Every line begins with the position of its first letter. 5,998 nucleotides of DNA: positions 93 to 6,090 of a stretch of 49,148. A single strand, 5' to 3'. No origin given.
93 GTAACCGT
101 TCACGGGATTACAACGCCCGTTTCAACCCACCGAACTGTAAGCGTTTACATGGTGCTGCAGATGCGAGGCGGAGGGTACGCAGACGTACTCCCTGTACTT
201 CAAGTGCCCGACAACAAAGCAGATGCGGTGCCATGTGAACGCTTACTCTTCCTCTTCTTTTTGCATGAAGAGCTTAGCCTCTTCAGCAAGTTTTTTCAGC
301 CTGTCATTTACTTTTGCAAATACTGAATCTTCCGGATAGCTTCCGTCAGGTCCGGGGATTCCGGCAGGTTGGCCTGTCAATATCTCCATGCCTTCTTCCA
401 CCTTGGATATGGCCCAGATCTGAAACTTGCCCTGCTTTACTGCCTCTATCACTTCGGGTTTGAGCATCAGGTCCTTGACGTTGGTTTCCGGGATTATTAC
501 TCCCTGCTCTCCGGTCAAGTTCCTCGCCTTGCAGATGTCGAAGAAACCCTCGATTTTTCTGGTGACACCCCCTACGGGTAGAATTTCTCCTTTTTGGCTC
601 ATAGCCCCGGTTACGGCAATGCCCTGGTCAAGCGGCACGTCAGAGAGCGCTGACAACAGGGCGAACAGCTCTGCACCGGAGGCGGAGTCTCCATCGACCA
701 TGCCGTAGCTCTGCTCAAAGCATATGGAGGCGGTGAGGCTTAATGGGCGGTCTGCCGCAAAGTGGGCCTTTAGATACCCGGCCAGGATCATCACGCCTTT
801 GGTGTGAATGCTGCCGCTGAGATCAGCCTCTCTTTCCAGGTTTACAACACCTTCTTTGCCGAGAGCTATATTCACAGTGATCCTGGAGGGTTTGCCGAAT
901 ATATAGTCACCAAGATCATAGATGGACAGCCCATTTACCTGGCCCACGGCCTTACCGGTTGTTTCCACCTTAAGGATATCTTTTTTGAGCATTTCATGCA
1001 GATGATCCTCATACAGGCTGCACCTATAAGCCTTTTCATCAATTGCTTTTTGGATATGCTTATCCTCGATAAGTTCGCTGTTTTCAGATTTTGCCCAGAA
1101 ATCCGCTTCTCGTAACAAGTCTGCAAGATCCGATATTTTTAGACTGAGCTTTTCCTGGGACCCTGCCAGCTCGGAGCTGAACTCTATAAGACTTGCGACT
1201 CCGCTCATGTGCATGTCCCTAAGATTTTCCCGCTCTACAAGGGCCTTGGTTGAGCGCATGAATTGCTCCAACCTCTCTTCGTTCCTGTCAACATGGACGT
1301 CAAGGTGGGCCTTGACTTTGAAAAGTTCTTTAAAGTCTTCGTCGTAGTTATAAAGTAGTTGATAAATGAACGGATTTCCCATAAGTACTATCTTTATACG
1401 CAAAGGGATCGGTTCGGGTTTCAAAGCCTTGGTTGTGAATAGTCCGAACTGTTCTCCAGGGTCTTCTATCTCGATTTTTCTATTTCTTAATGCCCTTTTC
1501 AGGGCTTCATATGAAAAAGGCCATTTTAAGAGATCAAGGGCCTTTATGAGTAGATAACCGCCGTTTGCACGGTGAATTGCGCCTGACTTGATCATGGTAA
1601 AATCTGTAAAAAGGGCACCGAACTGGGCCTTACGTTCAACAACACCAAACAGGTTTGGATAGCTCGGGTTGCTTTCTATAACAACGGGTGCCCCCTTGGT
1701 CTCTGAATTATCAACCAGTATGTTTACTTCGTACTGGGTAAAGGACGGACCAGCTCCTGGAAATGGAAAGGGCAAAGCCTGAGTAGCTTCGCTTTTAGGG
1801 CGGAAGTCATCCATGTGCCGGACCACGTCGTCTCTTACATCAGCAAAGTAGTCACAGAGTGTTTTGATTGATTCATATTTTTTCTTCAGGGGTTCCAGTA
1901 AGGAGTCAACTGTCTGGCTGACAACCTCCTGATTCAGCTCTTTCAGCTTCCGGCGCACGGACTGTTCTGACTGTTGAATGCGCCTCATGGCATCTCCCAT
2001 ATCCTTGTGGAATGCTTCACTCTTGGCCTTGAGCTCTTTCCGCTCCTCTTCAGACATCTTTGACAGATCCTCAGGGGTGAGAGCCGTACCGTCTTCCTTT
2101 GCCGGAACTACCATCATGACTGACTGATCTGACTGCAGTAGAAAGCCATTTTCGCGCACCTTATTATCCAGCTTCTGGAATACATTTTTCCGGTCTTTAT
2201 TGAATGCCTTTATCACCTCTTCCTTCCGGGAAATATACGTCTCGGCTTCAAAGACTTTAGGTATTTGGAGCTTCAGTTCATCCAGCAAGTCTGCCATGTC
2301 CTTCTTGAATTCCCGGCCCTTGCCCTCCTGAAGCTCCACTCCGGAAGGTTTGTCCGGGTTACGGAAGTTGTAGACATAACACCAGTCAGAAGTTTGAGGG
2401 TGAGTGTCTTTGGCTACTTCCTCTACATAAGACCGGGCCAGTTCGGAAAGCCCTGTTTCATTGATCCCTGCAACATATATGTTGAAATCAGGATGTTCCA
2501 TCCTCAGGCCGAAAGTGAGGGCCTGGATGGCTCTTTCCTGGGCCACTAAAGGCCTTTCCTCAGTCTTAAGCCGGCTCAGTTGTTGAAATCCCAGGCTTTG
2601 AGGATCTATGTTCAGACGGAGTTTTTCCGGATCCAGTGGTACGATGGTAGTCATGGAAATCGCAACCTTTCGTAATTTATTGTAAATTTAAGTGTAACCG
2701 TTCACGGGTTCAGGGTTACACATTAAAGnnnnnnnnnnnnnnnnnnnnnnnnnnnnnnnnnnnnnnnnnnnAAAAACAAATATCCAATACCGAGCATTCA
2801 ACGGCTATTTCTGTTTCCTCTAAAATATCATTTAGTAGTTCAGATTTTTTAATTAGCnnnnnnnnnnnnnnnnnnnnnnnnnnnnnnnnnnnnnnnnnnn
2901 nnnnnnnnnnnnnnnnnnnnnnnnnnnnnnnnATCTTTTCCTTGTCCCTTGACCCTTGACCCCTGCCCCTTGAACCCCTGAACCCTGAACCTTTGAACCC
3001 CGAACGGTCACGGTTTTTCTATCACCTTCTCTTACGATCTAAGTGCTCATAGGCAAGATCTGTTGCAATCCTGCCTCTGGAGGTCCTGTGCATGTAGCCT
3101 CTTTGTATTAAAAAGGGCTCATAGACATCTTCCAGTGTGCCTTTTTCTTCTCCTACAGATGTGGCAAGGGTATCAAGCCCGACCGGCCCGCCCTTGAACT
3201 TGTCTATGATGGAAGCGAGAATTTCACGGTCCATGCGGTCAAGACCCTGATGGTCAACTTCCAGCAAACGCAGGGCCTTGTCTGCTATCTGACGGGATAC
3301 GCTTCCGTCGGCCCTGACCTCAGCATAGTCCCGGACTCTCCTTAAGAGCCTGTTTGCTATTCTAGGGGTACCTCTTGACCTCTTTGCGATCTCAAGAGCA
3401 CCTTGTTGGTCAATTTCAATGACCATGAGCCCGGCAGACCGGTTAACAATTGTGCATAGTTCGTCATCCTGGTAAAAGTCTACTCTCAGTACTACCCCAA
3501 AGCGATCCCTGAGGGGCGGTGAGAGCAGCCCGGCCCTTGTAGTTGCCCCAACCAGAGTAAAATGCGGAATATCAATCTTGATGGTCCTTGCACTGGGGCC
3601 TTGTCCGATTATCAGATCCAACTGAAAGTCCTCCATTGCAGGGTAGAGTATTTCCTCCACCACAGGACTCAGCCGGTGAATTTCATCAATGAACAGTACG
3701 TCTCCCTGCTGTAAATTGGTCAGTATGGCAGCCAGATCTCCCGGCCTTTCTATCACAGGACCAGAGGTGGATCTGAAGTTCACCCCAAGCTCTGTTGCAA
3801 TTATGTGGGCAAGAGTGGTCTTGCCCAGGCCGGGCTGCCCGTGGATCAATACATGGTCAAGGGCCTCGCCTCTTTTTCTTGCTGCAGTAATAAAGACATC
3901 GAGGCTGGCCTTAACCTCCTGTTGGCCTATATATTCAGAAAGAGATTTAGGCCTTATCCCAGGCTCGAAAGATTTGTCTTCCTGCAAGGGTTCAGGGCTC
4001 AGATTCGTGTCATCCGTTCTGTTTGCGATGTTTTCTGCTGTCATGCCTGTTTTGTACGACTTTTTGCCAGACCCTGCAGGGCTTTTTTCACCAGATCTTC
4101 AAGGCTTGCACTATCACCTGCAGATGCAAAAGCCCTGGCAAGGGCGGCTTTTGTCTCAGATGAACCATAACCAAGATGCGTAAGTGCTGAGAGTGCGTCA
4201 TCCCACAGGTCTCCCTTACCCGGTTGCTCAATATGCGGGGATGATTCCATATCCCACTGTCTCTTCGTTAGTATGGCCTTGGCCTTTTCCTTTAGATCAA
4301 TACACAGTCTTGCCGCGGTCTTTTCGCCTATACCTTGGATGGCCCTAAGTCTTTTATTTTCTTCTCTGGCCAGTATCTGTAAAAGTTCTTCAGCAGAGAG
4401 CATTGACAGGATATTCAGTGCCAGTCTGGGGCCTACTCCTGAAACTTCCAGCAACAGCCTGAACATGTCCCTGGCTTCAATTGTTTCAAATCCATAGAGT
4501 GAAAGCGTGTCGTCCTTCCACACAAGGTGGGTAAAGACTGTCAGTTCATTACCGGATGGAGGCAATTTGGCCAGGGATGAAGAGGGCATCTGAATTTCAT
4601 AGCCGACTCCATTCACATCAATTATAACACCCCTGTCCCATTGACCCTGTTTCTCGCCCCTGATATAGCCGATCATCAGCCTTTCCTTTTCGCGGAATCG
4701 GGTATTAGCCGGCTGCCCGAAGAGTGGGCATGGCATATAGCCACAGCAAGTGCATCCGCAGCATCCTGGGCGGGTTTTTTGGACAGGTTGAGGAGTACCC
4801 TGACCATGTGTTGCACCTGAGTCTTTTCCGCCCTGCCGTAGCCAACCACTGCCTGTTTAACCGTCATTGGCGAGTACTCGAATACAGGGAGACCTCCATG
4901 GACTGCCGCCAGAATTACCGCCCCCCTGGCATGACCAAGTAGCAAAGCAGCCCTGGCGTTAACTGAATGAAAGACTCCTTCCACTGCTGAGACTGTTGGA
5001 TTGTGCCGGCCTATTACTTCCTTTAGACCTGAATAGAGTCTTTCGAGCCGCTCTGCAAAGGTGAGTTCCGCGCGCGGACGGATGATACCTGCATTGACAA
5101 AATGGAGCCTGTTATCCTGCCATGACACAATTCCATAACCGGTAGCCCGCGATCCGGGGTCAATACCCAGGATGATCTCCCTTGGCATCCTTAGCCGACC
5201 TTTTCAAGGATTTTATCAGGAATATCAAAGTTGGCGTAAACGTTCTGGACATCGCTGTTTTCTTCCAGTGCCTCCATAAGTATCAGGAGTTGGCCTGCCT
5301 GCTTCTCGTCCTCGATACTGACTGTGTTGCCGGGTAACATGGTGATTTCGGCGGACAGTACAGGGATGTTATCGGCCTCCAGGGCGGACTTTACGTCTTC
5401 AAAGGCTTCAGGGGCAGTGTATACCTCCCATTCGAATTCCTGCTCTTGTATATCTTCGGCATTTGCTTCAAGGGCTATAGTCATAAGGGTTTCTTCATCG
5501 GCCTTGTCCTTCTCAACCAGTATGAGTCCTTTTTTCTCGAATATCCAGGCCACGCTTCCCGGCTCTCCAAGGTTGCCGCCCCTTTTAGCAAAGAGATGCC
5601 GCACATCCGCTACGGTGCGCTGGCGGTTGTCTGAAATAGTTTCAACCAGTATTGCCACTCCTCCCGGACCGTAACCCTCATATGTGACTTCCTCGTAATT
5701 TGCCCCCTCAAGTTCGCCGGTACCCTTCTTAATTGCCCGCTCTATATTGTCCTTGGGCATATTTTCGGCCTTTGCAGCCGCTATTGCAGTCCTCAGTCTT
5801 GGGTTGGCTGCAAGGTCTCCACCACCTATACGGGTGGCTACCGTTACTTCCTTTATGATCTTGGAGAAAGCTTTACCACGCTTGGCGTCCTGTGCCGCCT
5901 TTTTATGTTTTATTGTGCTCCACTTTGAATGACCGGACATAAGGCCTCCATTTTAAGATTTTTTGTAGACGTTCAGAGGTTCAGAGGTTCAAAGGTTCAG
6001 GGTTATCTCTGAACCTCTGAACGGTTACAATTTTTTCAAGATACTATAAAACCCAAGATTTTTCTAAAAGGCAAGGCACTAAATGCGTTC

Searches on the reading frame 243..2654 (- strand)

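Call 44: search_protein_families(library=pfam, proteins=[window:243-2654:-])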
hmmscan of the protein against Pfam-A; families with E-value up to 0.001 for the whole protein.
window:243-2654:- (803 aa): 4 families
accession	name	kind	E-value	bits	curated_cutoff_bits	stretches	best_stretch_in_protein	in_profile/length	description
PF13654.12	AAA_32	-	4.9e-55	185.6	21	1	320-452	1-133/133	LonB-like, AAA domain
PF20436.4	LonB_AAA-LID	-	2.1e-24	85.8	22.4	1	482-544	3-65/65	Archaeal LonB, AAA+ ATPase LID domain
PF20437.3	LonC_helical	-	2e-15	56.9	24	1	90-123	1-34/34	Lon-like LonC helical domain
PF05362.19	Lon_C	-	1.7e-10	41.3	21.1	1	654-756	108-199/205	Lon protease (S16) C-terminal proteolytic domain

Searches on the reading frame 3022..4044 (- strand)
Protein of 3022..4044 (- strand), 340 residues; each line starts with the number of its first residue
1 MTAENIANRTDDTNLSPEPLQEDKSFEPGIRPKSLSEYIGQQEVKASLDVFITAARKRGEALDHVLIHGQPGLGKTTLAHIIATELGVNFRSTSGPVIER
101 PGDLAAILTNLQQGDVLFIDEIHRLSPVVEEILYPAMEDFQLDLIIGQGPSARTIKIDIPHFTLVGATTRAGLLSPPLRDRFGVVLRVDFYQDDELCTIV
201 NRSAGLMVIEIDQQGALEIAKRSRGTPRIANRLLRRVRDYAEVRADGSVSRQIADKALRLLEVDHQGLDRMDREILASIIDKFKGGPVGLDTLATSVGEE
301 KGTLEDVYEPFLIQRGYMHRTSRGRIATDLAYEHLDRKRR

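Call 44: search_protein_families(library=pfam, proteins=[window:3022-4044:-])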
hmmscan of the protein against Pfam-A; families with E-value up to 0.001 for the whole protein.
window:3022-4044:- (340 aa): 12 families
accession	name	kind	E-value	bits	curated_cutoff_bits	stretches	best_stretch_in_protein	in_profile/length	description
PF05496.18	RuvB_N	-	9.6e-81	269.6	27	1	30-187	1-158/159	Holliday junction DNA helicase RuvB P-loop domain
PF17864.7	AAA_lid_4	-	2e-32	111.2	27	1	191-264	1-74/74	RuvB AAA lid domain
PF05491.19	RuvB_C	-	2.4e-25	88.7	24.7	1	266-335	2-71/72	RuvB C-terminal winged helix domain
PF00004.35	AAA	-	3.8e-21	76.3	21.2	1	65-188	1-129/131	ATPase family associated with various cellular activities (AAA)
PF07728.20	AAA_5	-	1.1e-08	35.7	22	1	107-182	60-139/139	AAA domain (dynein-related subfamily)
PF07726.17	AAA_3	-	2e-05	24.9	27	0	64-139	1-88/131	ATPase family associated with various cellular activities (AAA)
PF20720.3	nSTAND3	-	9.9e-05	22.5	27.2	1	60-121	15-73/155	Novel STAND NTPase 3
PF13191.12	AAA_16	-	0.00015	22.7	32.6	0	56-87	19-49/167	AAA ATPase domain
PF06068.19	TIP49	-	0.00018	21.3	23.8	0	37-93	25-83/347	TIP49 P-loop domain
PF13401.12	AAA_22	-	0.0002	22.1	27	0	64-86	7-29/130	AAA domain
PF00158.32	Sigma54_activat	-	0.0006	20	20.2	0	52-84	12-44/168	Sigma-54 interaction domain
PF13173.12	AAA_14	-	0.0009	19.7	27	0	65-137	5-86/129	AAA domain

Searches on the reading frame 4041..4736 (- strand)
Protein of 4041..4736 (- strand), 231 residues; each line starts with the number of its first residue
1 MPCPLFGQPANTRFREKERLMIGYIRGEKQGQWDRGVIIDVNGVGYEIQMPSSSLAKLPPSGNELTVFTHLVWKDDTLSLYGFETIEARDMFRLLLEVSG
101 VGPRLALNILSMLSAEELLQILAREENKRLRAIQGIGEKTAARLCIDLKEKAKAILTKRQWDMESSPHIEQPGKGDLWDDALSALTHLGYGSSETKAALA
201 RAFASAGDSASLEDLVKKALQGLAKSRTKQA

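Call 44: search_protein_families(library=pfam, proteins=[window:4041-4736:-])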
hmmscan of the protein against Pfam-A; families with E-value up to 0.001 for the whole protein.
window:4041-4736:- (231 aa): 3 families
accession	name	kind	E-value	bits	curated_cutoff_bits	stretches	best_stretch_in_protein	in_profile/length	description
PF01330.27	RuvA_N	-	1.7e-18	66.9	23.6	1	21-82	1-61/61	RuvA N terminal domain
PF14520.12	HHH_5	-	5.9e-13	49.5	27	1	92-150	1-57/57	Helix-hairpin-helix domain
PF07499.19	RuvA_C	-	1.2e-08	35.7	24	1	176-223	1-46/47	RuvA, C-terminal domain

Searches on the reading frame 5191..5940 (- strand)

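Call 44: search_protein_families(library=pfam, proteins=[window:5191-5940:-])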
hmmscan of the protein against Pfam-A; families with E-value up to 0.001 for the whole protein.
window:5191-5940:- (249 aa): 2 families
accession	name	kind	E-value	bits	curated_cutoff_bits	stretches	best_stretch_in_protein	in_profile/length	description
PF01709.26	Transcrip_reg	-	5.4e-60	202.2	27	1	82-238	1-160/160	TACO1/YebC second and third domain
PF20772.2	TACO1_YebC_N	-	2.4e-34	118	36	1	5-76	1-73/73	TACO1/YebC protein N-terminal domain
